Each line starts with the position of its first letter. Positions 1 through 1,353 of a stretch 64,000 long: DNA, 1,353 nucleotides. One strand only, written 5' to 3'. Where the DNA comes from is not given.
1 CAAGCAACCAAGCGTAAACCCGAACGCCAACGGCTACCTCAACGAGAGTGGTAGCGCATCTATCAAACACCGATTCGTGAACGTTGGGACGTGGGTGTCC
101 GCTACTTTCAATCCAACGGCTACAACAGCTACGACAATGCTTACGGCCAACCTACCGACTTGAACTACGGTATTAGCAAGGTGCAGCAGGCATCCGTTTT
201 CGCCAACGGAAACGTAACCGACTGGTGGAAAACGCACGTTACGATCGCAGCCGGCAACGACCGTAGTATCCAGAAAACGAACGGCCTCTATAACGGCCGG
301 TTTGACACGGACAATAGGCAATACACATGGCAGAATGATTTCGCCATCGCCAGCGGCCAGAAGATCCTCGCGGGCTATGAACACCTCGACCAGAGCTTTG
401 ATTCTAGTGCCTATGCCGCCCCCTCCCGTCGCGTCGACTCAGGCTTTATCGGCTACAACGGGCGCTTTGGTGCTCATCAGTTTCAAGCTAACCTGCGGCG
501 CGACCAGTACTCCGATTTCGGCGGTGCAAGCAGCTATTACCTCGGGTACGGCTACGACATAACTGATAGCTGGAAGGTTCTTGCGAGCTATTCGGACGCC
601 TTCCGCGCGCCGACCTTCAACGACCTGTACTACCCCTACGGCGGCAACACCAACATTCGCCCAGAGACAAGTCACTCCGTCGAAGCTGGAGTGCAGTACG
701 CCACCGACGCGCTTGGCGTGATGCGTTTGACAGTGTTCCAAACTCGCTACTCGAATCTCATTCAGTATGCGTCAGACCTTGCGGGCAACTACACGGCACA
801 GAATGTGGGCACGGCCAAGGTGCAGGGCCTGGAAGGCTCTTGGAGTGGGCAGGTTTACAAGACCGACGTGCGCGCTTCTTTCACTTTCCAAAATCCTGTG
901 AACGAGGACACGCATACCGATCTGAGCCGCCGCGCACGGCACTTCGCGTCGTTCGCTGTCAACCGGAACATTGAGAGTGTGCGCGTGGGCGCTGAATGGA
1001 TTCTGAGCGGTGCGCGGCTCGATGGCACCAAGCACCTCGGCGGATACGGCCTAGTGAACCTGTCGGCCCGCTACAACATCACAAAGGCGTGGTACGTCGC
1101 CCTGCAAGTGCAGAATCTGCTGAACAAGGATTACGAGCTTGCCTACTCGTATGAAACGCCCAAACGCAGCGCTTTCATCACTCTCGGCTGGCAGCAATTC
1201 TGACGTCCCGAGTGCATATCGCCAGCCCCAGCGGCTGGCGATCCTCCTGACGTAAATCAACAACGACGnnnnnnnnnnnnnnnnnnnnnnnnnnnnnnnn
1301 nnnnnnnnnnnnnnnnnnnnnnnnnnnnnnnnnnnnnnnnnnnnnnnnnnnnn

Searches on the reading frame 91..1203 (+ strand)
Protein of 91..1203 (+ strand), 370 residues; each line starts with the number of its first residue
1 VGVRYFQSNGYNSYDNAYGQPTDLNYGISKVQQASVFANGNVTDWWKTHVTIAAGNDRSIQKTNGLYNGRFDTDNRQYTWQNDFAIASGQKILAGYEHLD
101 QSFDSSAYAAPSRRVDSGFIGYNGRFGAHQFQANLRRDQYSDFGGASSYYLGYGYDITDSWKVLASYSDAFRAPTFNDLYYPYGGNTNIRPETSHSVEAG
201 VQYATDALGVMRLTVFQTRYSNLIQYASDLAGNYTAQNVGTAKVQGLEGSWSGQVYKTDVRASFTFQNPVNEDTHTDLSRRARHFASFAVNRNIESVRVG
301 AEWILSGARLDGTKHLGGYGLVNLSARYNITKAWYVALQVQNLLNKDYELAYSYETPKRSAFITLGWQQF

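Call 84: search_protein_families(library=pfam, proteins=[window:91-1203:+], max_evalue=0.00001)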
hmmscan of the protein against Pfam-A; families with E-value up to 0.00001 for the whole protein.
window:91-1203:+ (370 aa): 1 family
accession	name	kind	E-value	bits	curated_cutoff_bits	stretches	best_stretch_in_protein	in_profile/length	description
PF00593.30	TonB_dep_Rec_b-barrel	-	3.5e-42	146.2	27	1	10-343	42-436/436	TonB dependent receptor-like, beta-barrel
